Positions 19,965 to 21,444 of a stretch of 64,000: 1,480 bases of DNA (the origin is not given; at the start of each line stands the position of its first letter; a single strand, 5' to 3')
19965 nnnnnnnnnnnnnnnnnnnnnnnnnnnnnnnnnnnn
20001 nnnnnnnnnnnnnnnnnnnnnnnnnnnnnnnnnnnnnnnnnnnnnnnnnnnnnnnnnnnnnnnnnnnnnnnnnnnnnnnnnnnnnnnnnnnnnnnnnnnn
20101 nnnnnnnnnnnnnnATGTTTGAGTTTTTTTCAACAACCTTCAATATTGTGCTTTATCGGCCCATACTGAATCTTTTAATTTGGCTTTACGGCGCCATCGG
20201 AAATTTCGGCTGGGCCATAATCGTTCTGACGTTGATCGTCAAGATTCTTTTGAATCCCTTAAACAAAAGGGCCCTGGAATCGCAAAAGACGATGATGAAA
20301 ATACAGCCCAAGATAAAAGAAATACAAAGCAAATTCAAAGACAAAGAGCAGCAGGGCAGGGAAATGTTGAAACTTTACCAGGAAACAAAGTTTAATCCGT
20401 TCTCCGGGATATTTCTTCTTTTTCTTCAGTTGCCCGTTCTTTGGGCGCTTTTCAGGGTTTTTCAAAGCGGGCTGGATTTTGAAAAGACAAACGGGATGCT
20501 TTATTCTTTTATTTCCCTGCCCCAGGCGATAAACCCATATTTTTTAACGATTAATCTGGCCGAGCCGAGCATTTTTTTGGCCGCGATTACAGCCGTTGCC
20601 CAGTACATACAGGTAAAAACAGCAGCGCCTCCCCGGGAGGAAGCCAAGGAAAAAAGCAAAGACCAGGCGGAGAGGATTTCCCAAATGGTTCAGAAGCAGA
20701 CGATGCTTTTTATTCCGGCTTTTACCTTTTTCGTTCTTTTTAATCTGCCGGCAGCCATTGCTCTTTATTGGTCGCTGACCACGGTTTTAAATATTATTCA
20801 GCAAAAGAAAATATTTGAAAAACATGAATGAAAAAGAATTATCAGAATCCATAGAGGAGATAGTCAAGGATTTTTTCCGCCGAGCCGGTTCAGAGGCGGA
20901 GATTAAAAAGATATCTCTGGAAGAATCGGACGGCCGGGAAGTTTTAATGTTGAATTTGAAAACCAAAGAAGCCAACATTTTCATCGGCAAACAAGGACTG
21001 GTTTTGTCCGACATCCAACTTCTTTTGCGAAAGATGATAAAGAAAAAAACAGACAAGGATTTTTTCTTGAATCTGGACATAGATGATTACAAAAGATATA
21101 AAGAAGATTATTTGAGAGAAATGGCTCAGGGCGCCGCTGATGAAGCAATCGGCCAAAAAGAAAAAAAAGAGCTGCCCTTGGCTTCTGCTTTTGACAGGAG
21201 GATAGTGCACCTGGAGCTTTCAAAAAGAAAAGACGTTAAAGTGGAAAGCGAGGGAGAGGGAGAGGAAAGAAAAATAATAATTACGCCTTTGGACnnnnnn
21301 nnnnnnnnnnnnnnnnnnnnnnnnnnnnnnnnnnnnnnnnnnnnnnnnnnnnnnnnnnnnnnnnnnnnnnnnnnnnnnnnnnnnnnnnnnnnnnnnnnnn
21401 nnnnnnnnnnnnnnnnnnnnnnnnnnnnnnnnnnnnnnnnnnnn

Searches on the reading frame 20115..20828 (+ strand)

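Call 10: search_protein_families(library=ncbifam, proteins=[window:20115-20828:+])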
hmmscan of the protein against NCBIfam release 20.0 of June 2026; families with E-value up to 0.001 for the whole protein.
window:20115-20828:+ (238 aa): 22 families
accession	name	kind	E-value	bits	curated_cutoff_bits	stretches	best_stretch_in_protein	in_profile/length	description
TIGR03592.1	yidC_oxa1_cterm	subfamily_domain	5.3e-41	140.8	84.3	1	30-232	1-188/191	membrane protein insertase YidC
NF002353.0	PRK01318.1-4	equivalog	2.8e-35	122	365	1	12-237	358-576/596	membrane protein insertase YidC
NF002357.0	PRK01318.2-4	equivalog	2e-34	119.2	479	2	13-146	317-449/532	membrane protein insertase YidC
NF002355.0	PRK01318.2-2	equivalog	1.9e-33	115.8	891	1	19-233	385-593/602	membrane protein insertase YidC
NF002351.0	PRK01318.1-1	equivalog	4.3e-29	101.6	740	2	14-155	336-476/545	membrane protein insertase YidC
NF002350.0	PRK01315.1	equivalog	9.1e-29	100.6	282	1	31-234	42-255/329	membrane protein insertase YidC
NF002352.0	PRK01318.1-3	equivalog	5.5e-28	98.4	447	1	12-238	353-553/562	membrane protein insertase YidC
NF002354.0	PRK01318.2-1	equivalog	1.2e-27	96.7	1094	1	15-154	337-475/548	membrane protein insertase YidC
NF002358.0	PRK01318.2-5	equivalog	1.2e-24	87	605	1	16-115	326-426/545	membrane protein insertase YidC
NF002803.0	PRK02944.1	equivalog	2e-21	76.5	377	1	12-230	39-237/255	YidC family membrane integrase SpoIIIJ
NF002899.0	PRK03449.1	equivalog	3.3e-21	75.8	276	2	27-125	26-124/359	membrane protein insertase YidC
NF002168.0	PRK01001.1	equivalog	1.1e-20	73.6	670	1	2-231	551-772/795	membrane protein insertase YidC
NF002734.0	PRK02654.1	equivalog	2e-20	73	324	1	17-116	13-116/384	membrane protein insertase YidC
NF002356.0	PRK01318.2-3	equivalog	2.8e-20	72.2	460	1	17-231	359-569/627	membrane protein insertase YidC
NF002359.0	PRK01318.2-6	equivalog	9.6e-20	70.4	600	1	16-227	369-571/624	membrane protein insertase YidC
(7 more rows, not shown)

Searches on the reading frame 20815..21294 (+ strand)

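Call 10: search_protein_families(library=ncbifam, proteins=[window:20815-21294:+])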
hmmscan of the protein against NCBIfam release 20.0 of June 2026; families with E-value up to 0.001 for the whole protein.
window:20815-21294:+ (160 aa): 2 families
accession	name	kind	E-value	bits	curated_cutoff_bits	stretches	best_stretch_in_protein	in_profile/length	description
NF041568.1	Jag_EloR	equivalog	1.2e-24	87.4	145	1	11-158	56-203/203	RNA-binding cell elongation regulator Jag/EloR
TIGR01952.1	nusA_arch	equivalog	0.00023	21.5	74.35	1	15-73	73-131/141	NusA-like transcription termination signal-binding factor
